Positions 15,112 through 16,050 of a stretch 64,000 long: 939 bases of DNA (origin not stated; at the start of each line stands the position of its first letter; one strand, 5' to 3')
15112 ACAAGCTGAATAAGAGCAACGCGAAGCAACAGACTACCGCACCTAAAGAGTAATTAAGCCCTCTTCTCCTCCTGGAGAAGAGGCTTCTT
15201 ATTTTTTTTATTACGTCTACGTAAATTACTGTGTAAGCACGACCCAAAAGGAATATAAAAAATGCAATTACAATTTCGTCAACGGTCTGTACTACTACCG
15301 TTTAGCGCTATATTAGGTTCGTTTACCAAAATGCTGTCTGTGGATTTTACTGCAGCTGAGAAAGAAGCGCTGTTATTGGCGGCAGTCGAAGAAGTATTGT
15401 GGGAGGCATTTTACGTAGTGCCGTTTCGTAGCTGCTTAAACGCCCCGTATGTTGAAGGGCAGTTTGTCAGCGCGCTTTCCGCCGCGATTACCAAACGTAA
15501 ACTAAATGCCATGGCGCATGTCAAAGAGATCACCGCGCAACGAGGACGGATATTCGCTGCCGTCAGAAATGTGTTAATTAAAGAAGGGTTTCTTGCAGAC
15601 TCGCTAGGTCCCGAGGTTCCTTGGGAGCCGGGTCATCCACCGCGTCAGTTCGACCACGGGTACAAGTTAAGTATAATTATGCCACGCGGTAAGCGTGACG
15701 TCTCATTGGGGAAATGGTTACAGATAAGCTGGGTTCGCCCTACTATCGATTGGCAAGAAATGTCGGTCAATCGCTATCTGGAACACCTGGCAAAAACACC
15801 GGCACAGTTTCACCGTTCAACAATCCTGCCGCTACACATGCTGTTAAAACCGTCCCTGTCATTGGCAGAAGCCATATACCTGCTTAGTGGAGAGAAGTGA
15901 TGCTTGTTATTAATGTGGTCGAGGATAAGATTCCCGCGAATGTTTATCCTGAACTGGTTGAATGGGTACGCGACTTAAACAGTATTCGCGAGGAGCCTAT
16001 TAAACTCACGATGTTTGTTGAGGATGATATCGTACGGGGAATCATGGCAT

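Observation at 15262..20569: Two GNAT acetyltransferases, each translationally coupled to an upstream partner gene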

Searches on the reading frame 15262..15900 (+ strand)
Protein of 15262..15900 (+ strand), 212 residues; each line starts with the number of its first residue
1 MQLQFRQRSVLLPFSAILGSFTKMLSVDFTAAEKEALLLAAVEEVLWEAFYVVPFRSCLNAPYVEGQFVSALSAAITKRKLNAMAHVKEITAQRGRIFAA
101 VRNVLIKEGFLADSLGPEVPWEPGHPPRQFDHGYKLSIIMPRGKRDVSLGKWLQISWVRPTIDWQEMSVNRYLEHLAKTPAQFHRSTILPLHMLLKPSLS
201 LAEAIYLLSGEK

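Call 4: search_protein_families(library=pfam, proteins=[window:15262-15900:+], max_evalue=0.1)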
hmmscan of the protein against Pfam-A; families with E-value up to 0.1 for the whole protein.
window:15262-15900:+ (212 aa): 0 families

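Call 36: search_dna_similar(query=window:15262-15897:+, collection=phages, mode=protein, max_rows=60, max_evalue=0.001, rows=spread)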
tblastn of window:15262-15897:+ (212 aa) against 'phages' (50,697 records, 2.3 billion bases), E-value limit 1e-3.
Records with a match: 45; places in all: 54; records where one place covers at least 80% of the query: 34.
Best place of each record, by identity: >=99% 3; 95-99% 20; 90-95% 2; 80-90% 1; 60-80% 7; <60% 12.
By first word of the organism name: Salmonella 32; Erwinia 9; Escherichia 2; Enterobacteria 1; Proteus 1.
By host as written in the record: - 24; Erwinia amylovora ATCC 29780 5; Salmonella enterica 4; Erwinia amylovora 4; Escherichia coli 2; Salmonella sp. 2; Salmonella enterica subsp. enterica serovar Enteritidis 1; Proteus mirabilis 3b10_21 1; and 2 more.
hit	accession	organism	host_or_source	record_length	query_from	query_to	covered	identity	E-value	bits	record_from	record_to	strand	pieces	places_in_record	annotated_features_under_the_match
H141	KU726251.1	Enterobacteria phage SEGD1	Salmonella enterica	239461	1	212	100%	100.0%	1e-124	393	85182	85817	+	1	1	hypothetical protein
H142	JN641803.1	Salmonella phage SPN3US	-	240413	1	212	100%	99.5%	1e-124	393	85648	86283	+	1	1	hypothetical protein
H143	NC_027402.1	Salmonella phage SPN3US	-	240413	1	212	100%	99.5%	1e-124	393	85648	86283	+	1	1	hypothetical protein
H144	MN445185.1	Escherichia phage vB_EcoM_EC001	Escherichia coli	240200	1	212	100%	98.6%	6e-123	388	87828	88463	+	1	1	hypothetical protein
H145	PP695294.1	Salmonella phage 1252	Salmonella enterica subsp. enterica ...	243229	1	212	100%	98.1%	5e-123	388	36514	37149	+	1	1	hypothetical protein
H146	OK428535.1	Escherichia phage vB_EcoM_Lh1B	Escherichia coli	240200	1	212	100%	98.1%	3e-122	386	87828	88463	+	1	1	hypothetical protein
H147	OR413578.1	Salmonella phage SPLA1a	Salmonella enterica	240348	1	212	100%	98.1%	4e-122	385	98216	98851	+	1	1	hypothetical protein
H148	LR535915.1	Salmonella phage SPFM16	-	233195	1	212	100%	98.1%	1e-121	384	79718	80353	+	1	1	hypothetical protein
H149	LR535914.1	Salmonella phage SPFM17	-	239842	1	212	100%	98.1%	1e-121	384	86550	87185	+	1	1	hypothetical protein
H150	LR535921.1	Salmonella phage SPFM2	-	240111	1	212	100%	98.1%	1e-121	384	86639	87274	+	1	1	hypothetical protein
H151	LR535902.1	Salmonella phage SPFM4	-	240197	1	212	100%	98.1%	1e-121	384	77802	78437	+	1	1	hypothetical protein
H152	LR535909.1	Salmonella phage SPFM11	-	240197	1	212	100%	98.1%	1e-121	384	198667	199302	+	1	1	hypothetical protein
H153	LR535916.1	Salmonella phage SPFM19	-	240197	1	212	100%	98.1%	1e-121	384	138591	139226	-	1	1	hypothetical protein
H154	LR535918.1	Salmonella phage SPFM22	-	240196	1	212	100%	98.1%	1e-121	384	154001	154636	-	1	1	hypothetical protein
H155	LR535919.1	Salmonella phage SPFM21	-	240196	1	212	100%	98.1%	1e-121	384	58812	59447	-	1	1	hypothetical protein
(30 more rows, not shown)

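Call 47: find_homologous_proteins(query=window:15262-15897:+, max_evalue=0.001)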
Query window:15262-15897:+ (212 aa): 14 proteins with E <= 0.001 among 1093 candidates.
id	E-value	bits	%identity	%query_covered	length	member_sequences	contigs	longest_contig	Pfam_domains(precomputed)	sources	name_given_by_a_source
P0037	3.5e-133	460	98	100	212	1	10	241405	-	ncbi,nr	ncbi:hypothetical protein SPFM17_00088 [Salmonella phage SPFM17]|nr:hypothetical protein SPFM4_00076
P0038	1.9e-130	451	96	100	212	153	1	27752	-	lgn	-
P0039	1.8e-118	411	98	89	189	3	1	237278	-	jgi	jgi:hypothetical protein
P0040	1.7e-61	226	48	100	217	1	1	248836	-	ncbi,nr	ncbi:hypothetical protein pEaSNUABM29_00069 [Erwinia phage pEa_SNUABM_29]|nr:hypothetical protein pE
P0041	3.1e-57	212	48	92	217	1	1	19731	-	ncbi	ncbi:TPA: hypothetical protein ACTPQ1_004701 [Salmonella enterica]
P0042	1.7e-56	209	51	84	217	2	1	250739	-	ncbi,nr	ncbi:hypothetical protein MLDJOKPK_00072 [Salmonella phage SPAsTU]|nr:hypothetical protein MLDJOKPK_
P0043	7.8e-56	207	42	35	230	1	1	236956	-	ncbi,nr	ncbi:hypothetical protein SPFM20_00195 [Salmonella phage SPFM20]|nr:hypothetical protein SPFM20_0019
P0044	1.6e-53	199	49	28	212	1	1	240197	-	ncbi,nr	ncbi:hypothetical protein SPFM8_00197 [Salmonella phage SPFM8]|nr:hypothetical protein SPFM8_00197 [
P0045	9.9e-53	197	69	15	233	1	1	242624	-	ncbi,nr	ncbi:hypothetical protein SPFM1_00206 [Salmonella phage SPFM1]|nr:hypothetical protein SPFM1_00206 [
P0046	2.9e-52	195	51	26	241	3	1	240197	-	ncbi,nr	ncbi:hypothetical protein SPFM7_00195 [Salmonella phage SPFM7]|nr:hypothetical protein SPFM7_00195 [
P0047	3.5e-52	195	51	23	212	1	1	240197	-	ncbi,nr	ncbi:hypothetical protein SPFM12_00201 [Salmonella phage SPFM12]|nr:hypothetical protein SPFM12_0020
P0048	1.0e-50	190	46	99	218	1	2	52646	-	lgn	-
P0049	1.6e-47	180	71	15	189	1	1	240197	-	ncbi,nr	ncbi:hypothetical protein SPFM9_00202 [Salmonella phage SPFM9]|nr:hypothetical protein SPFM9_00202 [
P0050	1.7e-40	157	95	9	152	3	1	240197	-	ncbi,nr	ncbi:hypothetical protein SPFM14_00190 [Salmonella phage SPFM14]|nr:hypothetical protein SPFM14_0019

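Call 51: find_homologous_proteins(query=A2, max_evalue=0.001)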
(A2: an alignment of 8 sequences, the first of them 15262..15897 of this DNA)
Query A2 (8 sequences) (212 aa, profile of the alignment): 19 proteins with E <= 0.001 among 8000 candidates.
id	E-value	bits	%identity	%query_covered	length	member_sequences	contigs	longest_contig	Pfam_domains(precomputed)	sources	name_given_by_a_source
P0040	5.0e-90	319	48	100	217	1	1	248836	-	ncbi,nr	ncbi:hypothetical protein pEaSNUABM29_00069 [Erwinia phage pEa_SNUABM_29]|nr:hypothetical protein pE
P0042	2.5e-87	310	51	84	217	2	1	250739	-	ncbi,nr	ncbi:hypothetical protein MLDJOKPK_00072 [Salmonella phage SPAsTU]|nr:hypothetical protein MLDJOKPK_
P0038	3.3e-82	293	96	100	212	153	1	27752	-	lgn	-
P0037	6.3e-82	292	98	100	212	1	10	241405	-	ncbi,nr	ncbi:hypothetical protein SPFM17_00088 [Salmonella phage SPFM17]|nr:hypothetical protein SPFM4_00076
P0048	1.3e-81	291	46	99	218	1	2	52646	-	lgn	-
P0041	2.8e-79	284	48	92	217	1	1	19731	-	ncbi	ncbi:TPA: hypothetical protein ACTPQ1_004701 [Salmonella enterica]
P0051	1.2e-70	255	20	97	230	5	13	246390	-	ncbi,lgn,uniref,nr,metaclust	ncbi:hypothetical protein WELLINGTON_107 [Erwinia phage Wellington]|uniref:Uncharacterized protein n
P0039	1.5e-69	252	98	89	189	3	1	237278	-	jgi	jgi:hypothetical protein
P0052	2.1e-52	196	23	21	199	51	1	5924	-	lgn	-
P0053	1.6e-40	157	25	21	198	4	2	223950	-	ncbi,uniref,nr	ncbi:hypothetical protein HOV30_gp084 [Erwinia phage Derbicus]|uniref:Uncharacterized protein n=2 Ta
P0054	4.7e-36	142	23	21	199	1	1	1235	-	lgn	-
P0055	9.1e-36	141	23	21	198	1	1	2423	-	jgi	-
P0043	1.5e-25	108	42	35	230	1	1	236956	-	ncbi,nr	ncbi:hypothetical protein SPFM20_00195 [Salmonella phage SPFM20]|nr:hypothetical protein SPFM20_0019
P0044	1.7e-23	101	49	28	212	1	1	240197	-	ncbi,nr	ncbi:hypothetical protein SPFM8_00197 [Salmonella phage SPFM8]|nr:hypothetical protein SPFM8_00197 [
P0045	8.0e-23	99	69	15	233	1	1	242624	-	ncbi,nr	ncbi:hypothetical protein SPFM1_00206 [Salmonella phage SPFM1]|nr:hypothetical protein SPFM1_00206 [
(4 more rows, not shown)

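Call 57: search_protein_families(library=phrogs, proteins=[window:15262-15900:+], max_evalue=0.001)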
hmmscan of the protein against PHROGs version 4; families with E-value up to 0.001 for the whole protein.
window:15262-15900:+ (212 aa): 1 family
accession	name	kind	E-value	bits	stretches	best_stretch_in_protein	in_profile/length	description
phrog_8034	-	unknown function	8.4e-72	242.2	1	1-201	1-193/213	-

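Call 58: search_protein_families(library=ncbifam, proteins=[window:15262-15900:+], max_evalue=0.01)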
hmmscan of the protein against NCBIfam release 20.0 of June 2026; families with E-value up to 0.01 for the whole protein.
window:15262-15900:+ (212 aa): 0 families

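Call 59: search_protein_families(library=padloc, proteins=[window:15262-15900:+], max_evalue=0.01)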
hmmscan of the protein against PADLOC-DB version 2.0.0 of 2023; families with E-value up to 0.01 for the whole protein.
window:15262-15900:+ (212 aa): 0 families

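Call 64: predict_structure(alignment_id=A3)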
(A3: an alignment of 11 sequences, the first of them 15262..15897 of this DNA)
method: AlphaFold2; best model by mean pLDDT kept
length: 212 residues; sequences in the alignment: 11
mean_pLDDT: 84.0   pTM: 0.80
mean pLDDT of the five models: 84.0, 76.4, 75.4, 74.7, 74.4
residues with pLDDT >= 90: 92; 70-90: 86; 50-70: 30; < 50: 4
segments of 3 or more residues with pLDDT < 50: 144-147
pLDDT, mean of each block of 10 residues (from residue 1): 90 84 78 91 89 88 82 90 88 91 86 57 62 90 57 90 89 91 92 93 91 64
secondary structure, 60 per line:
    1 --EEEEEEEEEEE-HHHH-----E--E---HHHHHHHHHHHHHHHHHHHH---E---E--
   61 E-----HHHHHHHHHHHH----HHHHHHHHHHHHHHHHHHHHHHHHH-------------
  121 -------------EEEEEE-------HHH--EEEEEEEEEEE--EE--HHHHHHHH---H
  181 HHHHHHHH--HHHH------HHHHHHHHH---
elements in order: E3-13 H15-18 H31-50 H67-78 H83-107 E134-139 E152-162 H169-176 H180-188 H191-194 H201-209

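Call 77: fold_search(model_id=the predicted structure, library=viral)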
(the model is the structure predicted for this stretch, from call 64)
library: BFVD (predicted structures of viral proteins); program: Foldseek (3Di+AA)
matches with E <= 10: 126; with E <= 0.001: 4
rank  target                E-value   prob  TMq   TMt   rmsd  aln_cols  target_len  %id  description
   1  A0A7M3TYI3            4.5e-12  1.00  0.67  0.69   4.4       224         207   20  (no name in the UniProt tables at hand)
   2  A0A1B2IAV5            1.5e-11  1.00  0.68  0.72   4.8       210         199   27  (no name in the UniProt tables at hand)
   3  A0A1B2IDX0            7.5e-11  1.00  0.73  0.68   5.2       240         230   19  Uncharacterized protein [Erwinia phage vB_EamM_Kwan]
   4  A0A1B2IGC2            1.0e-03  0.99  0.37  0.39  12.0       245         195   15  (no name in the UniProt tables at hand)
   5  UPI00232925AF         7.6e-02  0.44  0.25  0.30   8.0       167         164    8  (no name look-up for this kind of identifier)
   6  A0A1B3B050            1.2e-01  0.08  0.14  0.15  20.0       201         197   13  Uncharacterized protein [Gordonia phage Ghobes]
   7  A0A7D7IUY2            2.3e-01  0.54  0.36  0.18   6.3       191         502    9  (no name in the UniProt tables at hand)
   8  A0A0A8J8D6            2.5e-01  0.20  0.28  0.31   8.8       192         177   13  Uncharacterized protein [Ralstonia phage RSL2]
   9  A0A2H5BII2            3.5e-01  0.28  0.30  0.41   9.5       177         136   12  Uncharacterized protein [Erwinia phage vB_EamM_Desertfox]
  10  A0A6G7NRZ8            3.7e-01  0.02  0.13  0.05  23.7       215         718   10  (no name in the UniProt tables at hand)
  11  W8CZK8                6.7e-01  0.14  0.27  0.34   8.5       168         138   11  Uncharacterized protein [Erwinia phage PhiEaH1]
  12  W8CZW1                7.1e-01  0.20  0.31  0.41   6.5       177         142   13  Uncharacterized protein [Erwinia phage PhiEaH1]
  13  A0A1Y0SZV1            1.0e+00  0.20  0.29  0.48   8.1       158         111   11  Uncharacterized protein [Pseudomonas phage Noxifer]
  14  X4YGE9                1.1e+00  0.06  0.15  0.25  12.3       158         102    8  Uncharacterized protein [Salmonella phage vB-SalM-SJ3]
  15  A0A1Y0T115            1.2e+00  0.08  0.22  0.30   9.2       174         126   11  Uncharacterized protein [Pseudomonas phage Noxifer]
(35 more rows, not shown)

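Call 101: search_protein_representatives(alignment_id=A3)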
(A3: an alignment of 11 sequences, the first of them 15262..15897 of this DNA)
Query: 11 sequences, 221 profile positions. Proteins with E-value up to 0.001 (for the whole library): 25; up to 1e-10: 17; up to 1e-30: 6. The best 25 are listed.
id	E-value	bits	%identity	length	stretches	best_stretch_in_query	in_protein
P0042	4.3e-93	327.3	-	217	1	1-220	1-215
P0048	1.4e-82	292.8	-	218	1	3-220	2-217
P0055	1.6e-67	243.7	-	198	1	1-219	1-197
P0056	5.1e-42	160.3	-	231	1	1-219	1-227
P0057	2.4e-39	151.5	-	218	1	1-185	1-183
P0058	7.0e-37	143.4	-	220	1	1-209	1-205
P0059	2.6e-30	122.0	-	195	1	1-215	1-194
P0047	2.9e-27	112.0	-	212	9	122-142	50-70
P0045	1.9e-26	109.4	-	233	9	144-173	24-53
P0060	1.5e-24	103.1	-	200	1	1-217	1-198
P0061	5.0e-19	85.1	-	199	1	3-203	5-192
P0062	1.9e-17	79.9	-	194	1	5-204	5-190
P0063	8.0e-16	74.6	-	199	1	1-203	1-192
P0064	8.6e-15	71.2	-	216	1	1-218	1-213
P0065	1.9e-14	70.1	-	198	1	1-202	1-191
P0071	2.2e-06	43.7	-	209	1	4-200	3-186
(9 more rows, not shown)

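Call 102: find_encoding_contigs(protein=P0071, flank=2500, max_places=1)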
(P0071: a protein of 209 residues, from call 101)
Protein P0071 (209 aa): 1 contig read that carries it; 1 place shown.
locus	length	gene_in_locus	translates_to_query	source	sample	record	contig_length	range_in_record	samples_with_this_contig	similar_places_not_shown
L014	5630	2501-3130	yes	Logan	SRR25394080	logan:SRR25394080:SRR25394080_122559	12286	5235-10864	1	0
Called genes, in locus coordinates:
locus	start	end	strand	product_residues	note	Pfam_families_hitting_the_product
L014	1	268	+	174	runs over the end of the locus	PF25613:DUF7941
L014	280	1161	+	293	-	PF23838:DUF7208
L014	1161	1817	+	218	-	-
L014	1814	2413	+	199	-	-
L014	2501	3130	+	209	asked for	-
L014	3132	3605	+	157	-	PF00583:Acetyltransf_1, PF13673:Acetyltransf_10 (weak), PF13508:Acetyltransf_7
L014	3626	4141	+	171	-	-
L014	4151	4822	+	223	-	-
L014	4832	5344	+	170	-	PF25613:DUF7941 (faint)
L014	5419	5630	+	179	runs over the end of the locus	-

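Call 103: find_encoding_contigs(protein=P0064, flank=2500, max_places=1)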
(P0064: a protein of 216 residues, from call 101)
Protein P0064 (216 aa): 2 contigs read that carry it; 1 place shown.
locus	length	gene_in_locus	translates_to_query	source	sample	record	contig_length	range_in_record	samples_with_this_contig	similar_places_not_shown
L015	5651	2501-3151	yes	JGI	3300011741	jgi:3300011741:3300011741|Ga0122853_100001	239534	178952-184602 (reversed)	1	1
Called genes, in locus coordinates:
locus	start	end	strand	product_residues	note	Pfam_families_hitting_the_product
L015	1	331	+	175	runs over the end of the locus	PF25613:DUF7941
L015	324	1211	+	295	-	PF23838:DUF7208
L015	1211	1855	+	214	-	-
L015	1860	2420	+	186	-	-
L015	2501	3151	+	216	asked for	-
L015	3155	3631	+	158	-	-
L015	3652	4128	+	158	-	-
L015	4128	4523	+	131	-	-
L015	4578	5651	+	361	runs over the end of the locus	PF25613:DUF7941 (weak)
